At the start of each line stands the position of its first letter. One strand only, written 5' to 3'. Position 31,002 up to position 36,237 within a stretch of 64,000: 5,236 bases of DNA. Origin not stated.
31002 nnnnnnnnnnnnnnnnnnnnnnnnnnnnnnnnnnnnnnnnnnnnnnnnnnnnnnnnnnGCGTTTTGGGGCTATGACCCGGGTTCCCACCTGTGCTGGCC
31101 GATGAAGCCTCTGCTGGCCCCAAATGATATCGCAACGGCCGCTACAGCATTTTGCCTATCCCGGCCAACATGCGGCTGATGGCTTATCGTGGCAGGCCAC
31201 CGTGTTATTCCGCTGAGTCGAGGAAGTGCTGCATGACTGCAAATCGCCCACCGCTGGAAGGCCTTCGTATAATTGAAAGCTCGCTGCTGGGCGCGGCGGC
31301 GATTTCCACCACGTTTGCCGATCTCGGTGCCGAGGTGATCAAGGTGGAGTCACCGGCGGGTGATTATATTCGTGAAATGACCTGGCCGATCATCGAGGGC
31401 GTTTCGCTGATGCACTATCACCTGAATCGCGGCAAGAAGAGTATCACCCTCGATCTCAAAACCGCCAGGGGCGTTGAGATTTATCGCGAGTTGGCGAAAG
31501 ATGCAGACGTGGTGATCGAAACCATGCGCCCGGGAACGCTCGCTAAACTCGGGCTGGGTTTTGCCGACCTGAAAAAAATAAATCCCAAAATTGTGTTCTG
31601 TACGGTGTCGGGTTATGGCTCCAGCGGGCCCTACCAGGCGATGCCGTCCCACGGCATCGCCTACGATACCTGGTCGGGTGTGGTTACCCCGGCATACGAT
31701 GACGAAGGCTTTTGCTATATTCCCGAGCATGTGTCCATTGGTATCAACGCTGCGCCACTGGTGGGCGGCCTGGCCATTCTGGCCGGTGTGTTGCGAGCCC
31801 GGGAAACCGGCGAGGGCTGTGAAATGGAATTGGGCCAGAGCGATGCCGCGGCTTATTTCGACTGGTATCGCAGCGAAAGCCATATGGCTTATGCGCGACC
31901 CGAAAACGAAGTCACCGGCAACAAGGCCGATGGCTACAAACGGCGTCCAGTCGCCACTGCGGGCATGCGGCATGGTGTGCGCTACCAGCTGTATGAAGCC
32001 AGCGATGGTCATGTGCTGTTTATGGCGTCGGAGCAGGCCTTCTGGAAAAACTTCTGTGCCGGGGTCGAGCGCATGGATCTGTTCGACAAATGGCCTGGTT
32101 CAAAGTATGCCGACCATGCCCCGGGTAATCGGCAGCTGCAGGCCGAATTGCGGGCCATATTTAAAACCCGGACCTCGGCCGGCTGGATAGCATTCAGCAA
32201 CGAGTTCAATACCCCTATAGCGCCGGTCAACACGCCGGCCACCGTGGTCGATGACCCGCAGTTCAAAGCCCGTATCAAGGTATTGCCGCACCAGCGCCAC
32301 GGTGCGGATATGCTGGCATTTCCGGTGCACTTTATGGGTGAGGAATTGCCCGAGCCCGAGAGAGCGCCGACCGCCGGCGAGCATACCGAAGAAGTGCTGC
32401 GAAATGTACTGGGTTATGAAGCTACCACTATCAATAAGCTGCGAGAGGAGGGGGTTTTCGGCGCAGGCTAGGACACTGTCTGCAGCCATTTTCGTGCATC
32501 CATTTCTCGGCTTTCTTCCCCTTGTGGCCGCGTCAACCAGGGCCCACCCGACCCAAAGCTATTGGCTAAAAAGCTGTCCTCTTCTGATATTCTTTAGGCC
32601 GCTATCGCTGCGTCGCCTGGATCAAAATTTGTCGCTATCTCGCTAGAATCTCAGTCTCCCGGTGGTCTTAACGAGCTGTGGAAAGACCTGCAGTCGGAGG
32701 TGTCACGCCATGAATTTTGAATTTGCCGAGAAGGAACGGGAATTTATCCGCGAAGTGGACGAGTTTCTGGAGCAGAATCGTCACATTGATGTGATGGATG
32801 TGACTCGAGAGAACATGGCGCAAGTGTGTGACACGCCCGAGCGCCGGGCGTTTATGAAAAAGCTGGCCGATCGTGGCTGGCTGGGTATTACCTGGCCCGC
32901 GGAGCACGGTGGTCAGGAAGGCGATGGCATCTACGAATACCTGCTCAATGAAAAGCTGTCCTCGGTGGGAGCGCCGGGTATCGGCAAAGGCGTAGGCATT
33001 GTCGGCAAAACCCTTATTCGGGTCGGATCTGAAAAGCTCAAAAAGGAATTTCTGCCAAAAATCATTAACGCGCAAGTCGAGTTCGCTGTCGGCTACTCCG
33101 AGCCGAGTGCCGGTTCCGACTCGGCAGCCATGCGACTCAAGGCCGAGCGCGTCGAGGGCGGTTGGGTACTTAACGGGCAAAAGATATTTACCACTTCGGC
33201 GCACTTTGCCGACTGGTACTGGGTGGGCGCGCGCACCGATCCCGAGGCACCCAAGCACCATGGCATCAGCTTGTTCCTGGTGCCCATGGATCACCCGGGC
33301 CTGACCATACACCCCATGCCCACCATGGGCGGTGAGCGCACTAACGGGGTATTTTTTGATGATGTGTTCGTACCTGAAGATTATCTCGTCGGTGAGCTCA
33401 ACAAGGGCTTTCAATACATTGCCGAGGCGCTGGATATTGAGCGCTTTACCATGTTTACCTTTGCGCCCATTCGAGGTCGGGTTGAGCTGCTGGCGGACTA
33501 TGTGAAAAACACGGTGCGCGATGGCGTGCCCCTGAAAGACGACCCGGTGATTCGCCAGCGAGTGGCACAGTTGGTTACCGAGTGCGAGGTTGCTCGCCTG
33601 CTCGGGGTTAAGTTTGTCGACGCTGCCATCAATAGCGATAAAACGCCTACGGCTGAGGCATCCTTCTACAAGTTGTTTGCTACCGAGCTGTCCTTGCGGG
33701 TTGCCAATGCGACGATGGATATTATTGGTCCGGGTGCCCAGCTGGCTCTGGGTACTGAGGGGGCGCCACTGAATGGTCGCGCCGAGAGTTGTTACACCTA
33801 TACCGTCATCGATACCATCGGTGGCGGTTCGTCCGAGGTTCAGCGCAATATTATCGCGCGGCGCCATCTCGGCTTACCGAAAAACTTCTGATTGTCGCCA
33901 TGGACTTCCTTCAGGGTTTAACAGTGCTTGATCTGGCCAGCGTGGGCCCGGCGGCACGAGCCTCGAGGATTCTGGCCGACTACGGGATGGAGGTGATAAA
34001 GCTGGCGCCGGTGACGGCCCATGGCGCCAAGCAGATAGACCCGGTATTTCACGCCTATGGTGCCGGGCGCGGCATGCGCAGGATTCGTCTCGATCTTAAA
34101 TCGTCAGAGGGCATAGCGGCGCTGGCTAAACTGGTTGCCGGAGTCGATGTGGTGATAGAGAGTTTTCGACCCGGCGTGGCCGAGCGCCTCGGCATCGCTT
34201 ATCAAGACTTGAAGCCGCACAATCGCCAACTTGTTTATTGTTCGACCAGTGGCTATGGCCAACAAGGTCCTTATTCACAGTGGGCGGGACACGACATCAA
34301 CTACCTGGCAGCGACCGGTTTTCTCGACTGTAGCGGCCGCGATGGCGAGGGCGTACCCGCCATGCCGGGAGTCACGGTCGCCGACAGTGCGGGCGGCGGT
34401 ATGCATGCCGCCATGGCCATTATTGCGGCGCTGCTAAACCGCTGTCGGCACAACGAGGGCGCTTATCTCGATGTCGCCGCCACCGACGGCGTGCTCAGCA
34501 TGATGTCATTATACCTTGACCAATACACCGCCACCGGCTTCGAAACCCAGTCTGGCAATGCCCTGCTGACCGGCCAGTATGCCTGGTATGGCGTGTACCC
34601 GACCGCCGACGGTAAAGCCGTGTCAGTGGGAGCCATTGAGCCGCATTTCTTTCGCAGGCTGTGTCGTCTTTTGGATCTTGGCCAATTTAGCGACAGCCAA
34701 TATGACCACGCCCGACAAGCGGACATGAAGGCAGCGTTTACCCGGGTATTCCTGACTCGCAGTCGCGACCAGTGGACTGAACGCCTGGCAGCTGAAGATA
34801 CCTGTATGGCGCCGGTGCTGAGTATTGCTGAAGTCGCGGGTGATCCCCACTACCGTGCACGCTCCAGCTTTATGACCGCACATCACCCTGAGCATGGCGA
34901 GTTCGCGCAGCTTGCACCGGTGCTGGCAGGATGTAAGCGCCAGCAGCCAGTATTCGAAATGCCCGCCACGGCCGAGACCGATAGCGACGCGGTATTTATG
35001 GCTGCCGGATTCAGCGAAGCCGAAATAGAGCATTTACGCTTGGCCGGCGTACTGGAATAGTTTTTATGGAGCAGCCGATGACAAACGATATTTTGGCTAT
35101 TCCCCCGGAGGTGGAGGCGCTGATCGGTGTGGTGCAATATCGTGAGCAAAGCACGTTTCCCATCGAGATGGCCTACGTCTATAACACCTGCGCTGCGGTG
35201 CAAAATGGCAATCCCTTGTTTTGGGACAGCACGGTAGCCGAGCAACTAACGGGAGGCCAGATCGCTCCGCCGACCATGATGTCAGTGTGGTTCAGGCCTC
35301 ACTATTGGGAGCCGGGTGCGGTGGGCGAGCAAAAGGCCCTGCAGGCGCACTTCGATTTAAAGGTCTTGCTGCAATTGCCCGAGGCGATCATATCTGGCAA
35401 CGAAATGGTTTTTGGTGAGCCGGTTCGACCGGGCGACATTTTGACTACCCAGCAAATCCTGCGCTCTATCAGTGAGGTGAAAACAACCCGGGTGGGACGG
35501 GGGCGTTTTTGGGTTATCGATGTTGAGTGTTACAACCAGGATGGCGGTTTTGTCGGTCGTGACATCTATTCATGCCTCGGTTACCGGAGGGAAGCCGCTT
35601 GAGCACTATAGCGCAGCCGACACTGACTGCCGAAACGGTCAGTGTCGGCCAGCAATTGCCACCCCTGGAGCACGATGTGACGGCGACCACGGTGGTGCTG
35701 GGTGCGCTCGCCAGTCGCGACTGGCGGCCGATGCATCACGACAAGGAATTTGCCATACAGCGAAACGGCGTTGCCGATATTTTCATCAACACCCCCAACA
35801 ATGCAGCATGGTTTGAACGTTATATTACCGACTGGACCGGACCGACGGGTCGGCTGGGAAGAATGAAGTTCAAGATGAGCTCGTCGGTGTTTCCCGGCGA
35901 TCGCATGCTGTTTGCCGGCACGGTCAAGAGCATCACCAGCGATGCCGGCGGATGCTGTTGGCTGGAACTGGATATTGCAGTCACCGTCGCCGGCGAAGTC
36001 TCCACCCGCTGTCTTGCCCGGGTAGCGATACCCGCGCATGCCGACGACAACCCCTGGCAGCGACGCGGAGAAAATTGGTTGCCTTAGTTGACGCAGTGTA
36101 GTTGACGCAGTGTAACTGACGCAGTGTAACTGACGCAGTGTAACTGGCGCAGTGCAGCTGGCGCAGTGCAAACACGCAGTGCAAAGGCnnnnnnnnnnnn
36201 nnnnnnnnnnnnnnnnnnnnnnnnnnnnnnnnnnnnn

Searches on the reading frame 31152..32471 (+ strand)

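Call 10: search_protein_families(library=pfam, proteins=[window:31152-32471:+])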
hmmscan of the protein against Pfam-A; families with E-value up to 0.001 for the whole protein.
window:31152-32471:+ (439 aa): 1 family
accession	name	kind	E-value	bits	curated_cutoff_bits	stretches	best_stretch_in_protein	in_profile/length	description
PF02515.22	CoA_transf_3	-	1.6e-78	264.9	23.3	1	35-412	1-366/366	CoA-transferase family III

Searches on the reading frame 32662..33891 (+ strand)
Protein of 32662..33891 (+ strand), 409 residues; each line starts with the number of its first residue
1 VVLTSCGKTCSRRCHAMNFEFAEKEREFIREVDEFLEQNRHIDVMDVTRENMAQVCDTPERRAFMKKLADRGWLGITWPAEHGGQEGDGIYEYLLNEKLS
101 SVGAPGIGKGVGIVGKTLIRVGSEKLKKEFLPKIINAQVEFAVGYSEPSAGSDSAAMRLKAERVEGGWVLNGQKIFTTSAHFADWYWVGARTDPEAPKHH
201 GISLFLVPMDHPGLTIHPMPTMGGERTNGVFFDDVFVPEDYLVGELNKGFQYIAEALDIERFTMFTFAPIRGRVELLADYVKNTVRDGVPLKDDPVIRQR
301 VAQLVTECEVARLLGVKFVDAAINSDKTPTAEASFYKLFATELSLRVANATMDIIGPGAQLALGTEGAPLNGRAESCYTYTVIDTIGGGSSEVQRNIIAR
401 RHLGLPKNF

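Call 11: search_protein_families(library=pfam, proteins=[window:32662-33891:+])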
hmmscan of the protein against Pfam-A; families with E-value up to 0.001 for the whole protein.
window:32662-33891:+ (409 aa): 5 families
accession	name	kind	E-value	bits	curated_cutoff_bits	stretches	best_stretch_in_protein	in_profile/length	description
PF00441.29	Acyl-CoA_dh_1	-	3.7e-26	92.5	22.4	1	247-402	1-149/150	Acyl-CoA dehydrogenase, C-terminal domain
PF02770.24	Acyl-CoA_dh_M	-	1.8e-21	76.6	33.3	1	142-235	1-97/97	Acyl-CoA dehydrogenase, middle domain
PF02771.21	Acyl-CoA_dh_N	-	3.5e-16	60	22.9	1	23-136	2-111/113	Acyl-CoA dehydrogenase, N-terminal domain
PF11794.13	HpaB_N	-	6.2e-07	29.7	35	1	154-240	165-266/270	4-hydroxyphenylacetate 3-hydroxylase N terminal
PF08028.16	Acyl-CoA_dh_2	-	8.2e-06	26.6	22.7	1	272-360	13-110/134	Acyl-CoA dehydrogenase, C-terminal domain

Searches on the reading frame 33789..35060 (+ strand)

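Call 11: search_protein_families(library=pfam, proteins=[window:33789-35060:+])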
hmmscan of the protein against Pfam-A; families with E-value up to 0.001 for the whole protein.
window:33789-35060:+ (423 aa): 1 family
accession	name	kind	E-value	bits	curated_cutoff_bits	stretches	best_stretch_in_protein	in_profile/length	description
PF02515.22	CoA_transf_3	-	1.8e-81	274.6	23.3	1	41-378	1-345/366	CoA-transferase family III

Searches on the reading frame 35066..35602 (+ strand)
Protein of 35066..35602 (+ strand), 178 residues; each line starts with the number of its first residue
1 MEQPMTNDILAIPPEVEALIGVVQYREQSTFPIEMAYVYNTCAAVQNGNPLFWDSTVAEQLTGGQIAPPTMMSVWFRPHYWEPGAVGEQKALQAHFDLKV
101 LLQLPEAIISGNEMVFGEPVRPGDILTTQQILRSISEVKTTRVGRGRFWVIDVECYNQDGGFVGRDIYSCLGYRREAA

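Call 11: search_protein_families(library=pfam, proteins=[window:35066-35602:+])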
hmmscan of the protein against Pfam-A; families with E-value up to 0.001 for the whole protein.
window:35066-35602:+ (178 aa): 1 family
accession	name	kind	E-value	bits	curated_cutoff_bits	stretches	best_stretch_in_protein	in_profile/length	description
PF13452.11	FAS1_DH_region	-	6.9e-11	42.9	22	1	20-163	3-129/132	FAS1-like, dehydratase domain region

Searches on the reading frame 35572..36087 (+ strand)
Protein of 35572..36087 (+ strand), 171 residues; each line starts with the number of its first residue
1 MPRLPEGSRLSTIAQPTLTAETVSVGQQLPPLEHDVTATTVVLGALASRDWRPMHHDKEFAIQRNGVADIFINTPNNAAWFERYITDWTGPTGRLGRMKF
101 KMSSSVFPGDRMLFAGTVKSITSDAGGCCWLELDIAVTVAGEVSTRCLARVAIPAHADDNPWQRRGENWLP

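Call 11: search_protein_families(library=pfam, proteins=[window:35572-36087:+])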
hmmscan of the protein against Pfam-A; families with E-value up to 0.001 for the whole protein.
window:35572-36087:+ (171 aa): 1 family
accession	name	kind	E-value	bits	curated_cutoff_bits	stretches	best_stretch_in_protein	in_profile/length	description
PF01575.25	MaoC_dehydratas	-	7.1e-05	22.9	27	1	32-117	14-100/123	MaoC like domain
